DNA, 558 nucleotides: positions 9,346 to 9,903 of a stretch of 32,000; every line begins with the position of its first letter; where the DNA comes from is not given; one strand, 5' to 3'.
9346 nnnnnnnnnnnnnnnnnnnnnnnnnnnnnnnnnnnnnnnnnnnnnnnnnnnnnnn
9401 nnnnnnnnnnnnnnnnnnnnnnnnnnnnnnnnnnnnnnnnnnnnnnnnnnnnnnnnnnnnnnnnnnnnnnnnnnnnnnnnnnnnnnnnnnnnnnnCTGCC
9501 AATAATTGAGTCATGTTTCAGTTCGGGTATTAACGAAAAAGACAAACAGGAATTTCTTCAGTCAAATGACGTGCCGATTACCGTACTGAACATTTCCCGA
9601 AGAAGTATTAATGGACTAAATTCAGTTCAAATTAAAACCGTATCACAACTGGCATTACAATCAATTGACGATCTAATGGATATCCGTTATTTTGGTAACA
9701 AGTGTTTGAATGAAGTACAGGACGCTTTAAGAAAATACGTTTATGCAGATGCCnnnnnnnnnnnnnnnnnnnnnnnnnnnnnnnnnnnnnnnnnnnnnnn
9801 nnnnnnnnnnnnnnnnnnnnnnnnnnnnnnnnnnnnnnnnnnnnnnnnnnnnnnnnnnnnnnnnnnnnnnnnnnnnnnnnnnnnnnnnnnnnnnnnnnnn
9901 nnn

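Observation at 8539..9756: Sigma-70 factor with a C-terminal RNA polymerase alpha-CTD-like domain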

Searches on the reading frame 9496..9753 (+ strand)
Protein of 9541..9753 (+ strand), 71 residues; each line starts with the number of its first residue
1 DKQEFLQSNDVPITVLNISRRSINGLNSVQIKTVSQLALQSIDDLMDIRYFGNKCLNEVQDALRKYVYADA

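Call 14: find_homologous_proteins(query=window:9541-9753:+, max_evalue=0.001)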
Query seq(71 aa): no candidate shares three 5-residue words with the query. No homologue found.

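Call 25: predict_structure(alignment_id=A2)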
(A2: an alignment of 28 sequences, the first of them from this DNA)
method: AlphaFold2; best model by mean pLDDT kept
length: 86 residues; sequences in the alignment: 28
mean_pLDDT: 90.6   pTM: 0.80
mean pLDDT of the five models: 90.6, 89.2, 88.3, 87.0, 86.3
residues with pLDDT >= 90: 57; 70-90: 25; 50-70: 4; < 50: 0
segments of 3 or more residues with pLDDT < 50: none
pLDDT, mean of each block of 10 residues (from residue 1): 79 83 92 96 96 95 95 95 80
secondary structure, 60 per line:
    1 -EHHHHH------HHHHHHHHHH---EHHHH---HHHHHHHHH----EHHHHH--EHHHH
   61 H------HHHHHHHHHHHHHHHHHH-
elements in order: H3-7 H14-23 H28-31 H35-43 H49-53 H57-61 H68-85

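Call 26: search_protein_representatives(alignment_id=A2)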
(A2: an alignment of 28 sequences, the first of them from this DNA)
Query: 28 sequences, 85 profile positions. Proteins with E-value up to 0.001 (for the whole library): 20593; up to 1e-10: 2356; up to 1e-30: 46. The best 150 are listed.
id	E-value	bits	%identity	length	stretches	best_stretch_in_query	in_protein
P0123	1.6e-68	242.4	-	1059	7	13-75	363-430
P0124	7.4e-63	224.2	-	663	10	19-77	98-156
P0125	1.2e-62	223.5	-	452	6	15-77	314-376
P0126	7.0e-61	217.9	-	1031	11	21-79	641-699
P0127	1.4e-56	204.1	-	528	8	22-75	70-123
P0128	7.3e-53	192.2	-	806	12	22-77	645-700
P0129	1.6e-51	187.9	-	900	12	16-77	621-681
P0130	6.2e-47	173.2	-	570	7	28-71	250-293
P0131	3.5e-46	170.8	-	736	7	21-74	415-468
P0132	5.2e-44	163.8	-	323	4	12-79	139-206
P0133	1.6e-43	162.3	-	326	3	20-78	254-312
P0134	6.6e-43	160.3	-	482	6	20-71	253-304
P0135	1.1e-42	159.6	-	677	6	20-80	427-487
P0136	1.1e-42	159.6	-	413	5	8-77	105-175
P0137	6.0e-42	157.2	-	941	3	22-78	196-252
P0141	5.4e-41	154.2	-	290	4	12-77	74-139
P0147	5.2e-36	138.2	-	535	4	21-80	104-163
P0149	5.9e-35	134.8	-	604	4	21-77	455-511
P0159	3.0e-33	129.3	-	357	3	19-80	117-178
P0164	3.6e-32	125.9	-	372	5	21-77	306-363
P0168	9.9e-31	121.3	-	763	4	18-80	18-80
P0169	1.1e-30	121.2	-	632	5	14-72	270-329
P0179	8.8e-30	118.2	-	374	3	21-80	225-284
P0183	1.8e-29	117.3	-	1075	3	20-76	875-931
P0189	3.9e-29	116.1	-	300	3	21-77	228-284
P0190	1.4e-28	114.4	-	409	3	22-74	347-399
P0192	3.9e-28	113.0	-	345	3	19-71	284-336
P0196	5.7e-28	112.4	-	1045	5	20-73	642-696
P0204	1.5e-27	111.1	-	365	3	22-75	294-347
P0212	6.6e-27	109.0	-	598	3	19-75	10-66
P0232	1.2e-25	105.0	-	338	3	22-81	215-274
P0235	1.6e-25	104.6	-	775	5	10-80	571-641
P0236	1.6e-25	104.6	-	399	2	8-71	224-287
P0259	5.8e-25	102.8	-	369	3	21-76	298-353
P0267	1.3e-24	101.7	-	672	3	13-76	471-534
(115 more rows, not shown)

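Call 29: search_protein_families(library=pfam, alignment_id=A3, max_evalue=0.0001)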
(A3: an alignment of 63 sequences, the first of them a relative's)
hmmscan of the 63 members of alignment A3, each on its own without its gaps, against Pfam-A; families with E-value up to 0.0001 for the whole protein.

A. member 1, P0123 (1059 aa): 7 families
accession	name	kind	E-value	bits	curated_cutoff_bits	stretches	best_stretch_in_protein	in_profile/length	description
PF03118.21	RNA_pol_A_CTD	-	5.2e-86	282.8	23.8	7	363-429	4-65/67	Bacterial RNA polymerase, alpha chain C terminal domain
PF14520.12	HHH_5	-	4.1e-18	66.1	27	0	385-419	16-45/57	Helix-hairpin-helix domain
PF04545.22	Sigma70_r4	-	5.5e-16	58.3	24.1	1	613-662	3-48/50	Sigma-70, region 4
PF21794.3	RAD51D_N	-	1e-10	42.1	27.3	0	296-336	16-56/60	RAD51D, N-terminal domain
PF22993.4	SAM_EPH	-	4.6e-08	33.1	27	0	384-406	20-42/60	Ephrin receptor 1 SAM domain-like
PF04994.19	TfoX_C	-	1.3e-07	32.1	23.1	0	16-46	9-39/81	TfoX C-terminal domain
PF14229.12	DUF4332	-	7.8e-06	26.5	23.2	0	24-73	9-58/122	Domain of unknown function (DUF4332)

B. families by the number of members that match (of 63 scanned): 42 families (the first 25 are shown)
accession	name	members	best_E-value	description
PF03118.21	RNA_pol_A_CTD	63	5.8e-139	Bacterial RNA polymerase, alpha chain C terminal domain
PF14520.12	HHH_5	46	5.7e-36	Helix-hairpin-helix domain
PF21794.3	RAD51D_N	25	1.5e-25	RAD51D, N-terminal domain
PF22993.4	SAM_EPH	23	7.2e-20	Ephrin receptor 1 SAM domain-like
PF04545.22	Sigma70_r4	16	4.8e-17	Sigma-70, region 4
PF14229.12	DUF4332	10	3.4e-13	Domain of unknown function (DUF4332)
PF12826.13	HHH_2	5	2.2e-11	Helix-hairpin-helix motif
PF04994.19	TfoX_C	5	1.2e-09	TfoX C-terminal domain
PF14716.13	HHH_8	5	7.6e-07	Helix-hairpin-helix domain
PF00633.29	HHH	3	1.3e-11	Helix-hairpin-helix motif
PF21999.2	IMS_HHH_1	3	1.2e-09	DNA polymerase-iota, thumb domain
PF00570.28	HRDC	3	1.1e-07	HRDC domain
PF01193.29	RNA_pol_L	2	1.1e-12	RNA polymerase Rpb3/Rpb11 dimerisation domain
PF08281.18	Sigma70_r4_2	2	1.3e-09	Sigma-70, region 4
PF24040.1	DUF7349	2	1.3e-08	Domain of unknown function (DUF7349)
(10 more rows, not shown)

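Call 30: fold_search(model_id=the predicted structure, library=pdb)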
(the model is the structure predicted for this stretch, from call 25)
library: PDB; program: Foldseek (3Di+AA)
matches with E <= 10: 179; with E <= 0.001: 1
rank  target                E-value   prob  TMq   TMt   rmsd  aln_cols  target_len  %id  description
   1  7vpd_S                8.9e-04  1.00  0.63  0.93   0.6        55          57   40  Cryo-EM structure of Streptomyces coelicolor RNAP-promoter open complex with one Zur dimers (released 2022-08-03)
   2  9dvt_A                1.5e-03  1.00  0.63  0.86   1.0        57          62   35  Cryo-EM structure of RpaA bound to PkaiBC DNA and the CTD of the alpha subunit of RNAP from the cyanobacterium Synecho (released 2025-10-15)
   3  9dvu_A                2.8e-03  1.00  0.63  0.20   1.0        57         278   35  CryoEM structure of RpaA bound to PkaiBC DNA and Syn7942 RNAP-SigA holoenzyme (released 2025-10-15)
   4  9a4w_A                3.9e-03  1.00  0.66  0.19   3.5        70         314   34  Integrative model of RPOA-RPOC by crosslinking MS and deep learning (released 2024-09-18)
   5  2max_MODEL_1_A        5.0e-03  1.00  0.66  0.51   3.9        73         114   23  NMR structure of the RNA polymerase alpha subunit C-terminal domain from Helicobacter pylori (released 2014-03-12)
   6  8igr_G                6.0e-03  1.00  0.64  0.20  14.1        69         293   23  Cryo-EM structure of CII-dependent transcription activation complex (released 2023-05-17)
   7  8hvr_K                7.7e-03  1.00  0.67  0.78   1.9        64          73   34  Cryo-EM structure of AfsR-dependent transcription activation complex with afsS promoter (released 2023-12-27)
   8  3gfk_B                8.8e-03  1.00  0.64  0.72   1.0        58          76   36  Crystal structure of Bacillus subtilis Spx/RNA polymerase alpha subunit C-terminal domain complex (released 2009-03-10)
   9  8y5t_A2               1.1e-02  1.00  0.65  0.82   0.7        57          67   26  E.coli Transcription translation coupling complex in TTC-B state 5 (subclass 3) containing mRNA with 27-mer spacer, N (released 2025-08-13)
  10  5i2d_A                1.3e-02  1.00  0.60  0.19   8.3        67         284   30  Crystal structure of T. thermophilus TTHB099 class II transcription activation complex: TAP-RPo (released 2016-06-22)
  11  8y5l_A2               1.6e-02  1.00  0.65  0.20  21.4        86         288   22  E.coli transcription translation coupling complex in TTC-B state 1 (subclass1) containing mRNA with 30-mer spacer, Nu (released 2025-08-13)
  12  9epc_A                1.8e-02  1.00  0.61  0.17   1.0        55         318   27  Cryo-EM structure of the Plastid-encoded RNA polymerase from Sinapis alba (released 2025-06-18)
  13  3k4g_A                1.9e-02  1.00  0.64  0.66   0.8        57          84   26  Crystal structure of E. coli RNA polymerase alpha subunit C-terminal domain (released 2010-07-07)
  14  9gdo_G                2.0e-02  1.00  0.60  0.73   1.2        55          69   27  Cryo-EM structure of Vibrio cholerae RNA polymerase holoenzyme bound to an ompU promoter DNA fragment (released 2025-12-17)
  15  1lb2_E                2.3e-02  1.00  0.63  0.80   1.0        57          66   26  Structure of the E. coli alpha C-terminal domain of RNA polymerase in complex with CAP and DNA (released 2002-09-06)
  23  3k4g_B                4.0e-02  1.00  0.64  0.66   0.8        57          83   26  Crystal structure of E. coli RNA polymerase alpha subunit C-terminal domain (released 2010-07-07)
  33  1lb2_B                5.6e-02  1.00  0.63  0.75   0.7        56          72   27  Structure of the E. coli alpha C-terminal domain of RNA polymerase in complex with CAP and DNA (released 2002-09-06)
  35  3n97_B                6.3e-02  1.00  0.62  0.70   0.8        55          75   27  RNA polymerase alpha C-terminal domain (E. coli) and sigma region 4 (T. aq. mutant) bound to (UP,-35 element) DNA (released 2011-06-08)
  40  3n97_C                9.3e-02  1.00  0.61  0.70   0.8        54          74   28  RNA polymerase alpha C-terminal domain (E. coli) and sigma region 4 (T. aq. mutant) bound to (UP,-35 element) DNA (released 2011-06-08)
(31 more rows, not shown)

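Call 38: list_cluster_members(proteins=[P0123, P0137, P0147, P0159, P0149, P0125, P0132, P0133, P0141, P0212])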
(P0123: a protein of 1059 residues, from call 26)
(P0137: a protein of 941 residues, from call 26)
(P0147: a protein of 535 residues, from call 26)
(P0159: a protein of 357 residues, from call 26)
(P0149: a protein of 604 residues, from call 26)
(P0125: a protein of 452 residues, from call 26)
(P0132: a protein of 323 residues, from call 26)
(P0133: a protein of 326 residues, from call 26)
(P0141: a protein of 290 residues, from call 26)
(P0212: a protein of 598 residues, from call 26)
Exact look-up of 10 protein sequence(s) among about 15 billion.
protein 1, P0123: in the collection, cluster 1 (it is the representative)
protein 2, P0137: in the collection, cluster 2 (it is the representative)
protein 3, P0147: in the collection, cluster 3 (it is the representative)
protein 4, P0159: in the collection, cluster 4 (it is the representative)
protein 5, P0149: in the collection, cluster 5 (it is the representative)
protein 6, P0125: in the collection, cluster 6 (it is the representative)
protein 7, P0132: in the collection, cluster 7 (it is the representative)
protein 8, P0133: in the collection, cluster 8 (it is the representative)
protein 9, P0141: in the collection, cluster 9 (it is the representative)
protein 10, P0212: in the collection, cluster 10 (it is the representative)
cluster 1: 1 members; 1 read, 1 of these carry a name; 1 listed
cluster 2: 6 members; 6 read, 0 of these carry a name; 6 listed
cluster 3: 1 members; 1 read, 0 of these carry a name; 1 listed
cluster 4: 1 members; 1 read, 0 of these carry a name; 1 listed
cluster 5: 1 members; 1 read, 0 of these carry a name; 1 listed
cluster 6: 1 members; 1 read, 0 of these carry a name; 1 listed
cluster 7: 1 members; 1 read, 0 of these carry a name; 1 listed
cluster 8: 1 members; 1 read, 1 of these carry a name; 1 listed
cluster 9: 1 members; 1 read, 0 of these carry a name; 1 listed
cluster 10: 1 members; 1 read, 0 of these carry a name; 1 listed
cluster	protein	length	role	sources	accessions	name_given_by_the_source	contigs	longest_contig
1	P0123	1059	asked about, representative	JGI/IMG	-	DNA-directed RNA polymerase alpha subunit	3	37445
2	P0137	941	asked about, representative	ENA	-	-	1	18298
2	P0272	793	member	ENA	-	-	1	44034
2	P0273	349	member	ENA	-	-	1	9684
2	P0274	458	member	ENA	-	-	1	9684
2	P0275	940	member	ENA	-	-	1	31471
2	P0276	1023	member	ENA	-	-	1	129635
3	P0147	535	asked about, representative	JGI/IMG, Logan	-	-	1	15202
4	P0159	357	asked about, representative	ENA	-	-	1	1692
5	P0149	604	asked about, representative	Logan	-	-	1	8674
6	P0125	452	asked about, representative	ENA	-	-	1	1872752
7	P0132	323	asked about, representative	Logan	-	-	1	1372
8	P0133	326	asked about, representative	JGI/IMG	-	DNA-directed RNA polymerase alpha subunit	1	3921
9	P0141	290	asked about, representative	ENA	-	-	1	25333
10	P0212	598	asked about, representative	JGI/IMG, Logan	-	-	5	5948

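Call 43: search_protein_families(library=pfam, proteins=[P0133, P0192, P0204, P0259, P0164, P0190, P0189, P0232, P0179, P0236], max_evalue=0.0001)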
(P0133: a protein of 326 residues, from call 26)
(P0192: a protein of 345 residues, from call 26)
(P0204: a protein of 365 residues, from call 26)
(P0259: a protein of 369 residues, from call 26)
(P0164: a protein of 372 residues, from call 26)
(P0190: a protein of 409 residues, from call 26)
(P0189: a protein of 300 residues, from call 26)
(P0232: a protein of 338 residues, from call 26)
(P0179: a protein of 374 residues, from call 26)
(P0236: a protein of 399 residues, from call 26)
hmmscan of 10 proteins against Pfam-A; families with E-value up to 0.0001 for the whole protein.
P0133 (326 aa): 8 families
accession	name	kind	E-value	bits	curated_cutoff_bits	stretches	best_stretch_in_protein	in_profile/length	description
PF03118.21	RNA_pol_A_CTD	-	1.4e-76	252.6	23.8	3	157-220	4-67/67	Bacterial RNA polymerase, alpha chain C terminal domain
PF14520.12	HHH_5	-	2.8e-17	63.3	27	1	273-310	21-57/57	Helix-hairpin-helix domain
PF01193.29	RNA_pol_L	-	1e-10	41.6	24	1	2-50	31-73/74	RNA polymerase Rpb3/Rpb11 dimerisation domain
PF12826.13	HHH_2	-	3.9e-06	27.4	27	0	277-309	24-56/64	Helix-hairpin-helix motif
PF22291.1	DUF6964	-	4.9e-06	26.6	24.5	0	91-113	16-36/36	Family of unknown function (DUF6964)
PF09346.15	SMI1_KNR4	-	9.8e-06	26.6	25.4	0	211-229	3-21/125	SMI1 / KNR4 family (SUKH-1)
PF00570.28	HRDC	-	1.8e-05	25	23.8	0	85-127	21-63/68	HRDC domain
PF23254.1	KH_PARP14_8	-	2.4e-05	24.5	27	0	293-319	11-36/66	PARP14-like, eighth type I KH domain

P0192 (345 aa): 3 families
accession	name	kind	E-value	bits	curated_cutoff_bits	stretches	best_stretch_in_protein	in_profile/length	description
PF03118.21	RNA_pol_A_CTD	-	1.3e-39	134.1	23.8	3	142-202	6-66/67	Bacterial RNA polymerase, alpha chain C terminal domain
PF14520.12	HHH_5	-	9.3e-08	32.9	27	0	298-330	14-46/57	Helix-hairpin-helix domain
PF22993.4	SAM_EPH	-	1.5e-07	31.5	27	0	299-324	20-45/60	Ephrin receptor 1 SAM domain-like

P0204 (365 aa): 2 families
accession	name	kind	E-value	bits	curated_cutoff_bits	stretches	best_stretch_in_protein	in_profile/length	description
PF03118.21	RNA_pol_A_CTD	-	5.4e-70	231.5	23.8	3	126-182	9-65/67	Bacterial RNA polymerase, alpha chain C terminal domain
PF21794.3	RAD51D_N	-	2e-07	31.5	27.3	0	138-183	13-58/60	RAD51D, N-terminal domain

P0259 (369 aa): 4 families
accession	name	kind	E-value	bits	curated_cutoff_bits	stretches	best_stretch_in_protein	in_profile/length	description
PF03118.21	RNA_pol_A_CTD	-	3.3e-52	174.5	23.8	3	291-352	5-66/67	Bacterial RNA polymerase, alpha chain C terminal domain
PF14520.12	HHH_5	-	4.8e-08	33.8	27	0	244-278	18-52/57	Helix-hairpin-helix domain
PF22993.4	SAM_EPH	-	2.4e-06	27.6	27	0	244-265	23-44/60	Ephrin receptor 1 SAM domain-like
PF21794.3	RAD51D_N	-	7.9e-05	23.2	27.3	0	307-336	13-42/60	RAD51D, N-terminal domain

P0164 (372 aa): 4 families
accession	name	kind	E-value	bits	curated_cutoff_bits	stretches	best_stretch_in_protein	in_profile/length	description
PF03118.21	RNA_pol_A_CTD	-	1.1e-40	137.7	23.8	3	240-293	14-67/67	Bacterial RNA polymerase, alpha chain C terminal domain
PF14520.12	HHH_5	-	5e-13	49.7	27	0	313-361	9-56/57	Helix-hairpin-helix domain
PF21794.3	RAD51D_N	-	1.7e-10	41.3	27.3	0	249-291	15-57/60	RAD51D, N-terminal domain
PF22993.4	SAM_EPH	-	1.8e-06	28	27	0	44-67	20-43/60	Ephrin receptor 1 SAM domain-like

P0190 (409 aa): 5 families
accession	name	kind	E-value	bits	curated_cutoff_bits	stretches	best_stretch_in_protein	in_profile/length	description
PF03118.21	RNA_pol_A_CTD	-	5.4e-44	148.2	23.8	3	348-399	14-65/67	Bacterial RNA polymerase, alpha chain C terminal domain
PF14520.12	HHH_5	-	1.9e-08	35.1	27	0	114-153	18-57/57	Helix-hairpin-helix domain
PF04545.22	Sigma70_r4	-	8e-08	32.1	24.1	0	233-256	27-50/50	Sigma-70, region 4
PF22993.4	SAM_EPH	-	4.4e-07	30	27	0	111-147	20-55/60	Ephrin receptor 1 SAM domain-like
PF00570.28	HRDC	-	4.3e-05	23.8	23.8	0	289-332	22-65/68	HRDC domain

P0189 (300 aa): 4 families
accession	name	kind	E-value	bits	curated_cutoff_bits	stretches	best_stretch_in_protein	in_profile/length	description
PF03118.21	RNA_pol_A_CTD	-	3.3e-45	152.1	23.8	3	150-205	11-66/67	Bacterial RNA polymerase, alpha chain C terminal domain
PF14520.12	HHH_5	-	4.1e-14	53.2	27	1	80-118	13-51/57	Helix-hairpin-helix domain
PF22993.4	SAM_EPH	-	1.3e-06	28.5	27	0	240-264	19-43/60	Ephrin receptor 1 SAM domain-like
PF21794.3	RAD51D_N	-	9.3e-05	23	27.3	0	236-281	12-57/60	RAD51D, N-terminal domain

P0232 (338 aa): 3 families
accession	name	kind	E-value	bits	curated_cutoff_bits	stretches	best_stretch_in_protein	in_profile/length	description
PF03118.21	RNA_pol_A_CTD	-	1.8e-44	149.7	23.8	3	272-330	9-67/67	Bacterial RNA polymerase, alpha chain C terminal domain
PF14520.12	HHH_5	-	1e-07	32.8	27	0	291-329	18-56/57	Helix-hairpin-helix domain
PF04545.22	Sigma70_r4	-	7.5e-06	25.8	24.1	0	76-112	13-49/50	Sigma-70, region 4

P0179 (374 aa): 2 families
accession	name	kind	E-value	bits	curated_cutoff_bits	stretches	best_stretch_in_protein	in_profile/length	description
PF03118.21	RNA_pol_A_CTD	-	6.2e-45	151.2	23.8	3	220-280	7-67/67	Bacterial RNA polymerase, alpha chain C terminal domain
PF04545.22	Sigma70_r4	-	4.2e-09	36.2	24.1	1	59-102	2-45/50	Sigma-70, region 4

P0236 (399 aa): 3 families
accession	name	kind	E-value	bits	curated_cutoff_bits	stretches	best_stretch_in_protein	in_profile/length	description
PF03118.21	RNA_pol_A_CTD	-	7.8e-48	160.5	23.8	2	320-377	9-66/67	Bacterial RNA polymerase, alpha chain C terminal domain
PF01193.29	RNA_pol_L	-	1.1e-12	48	24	1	31-205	1-73/74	RNA polymerase Rpb3/Rpb11 dimerisation domain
PF01000.31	RNA_pol_A_bac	-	6.5e-11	42.9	33.9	1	72-146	18-96/119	RNA polymerase Rpb3/RpoA insert domain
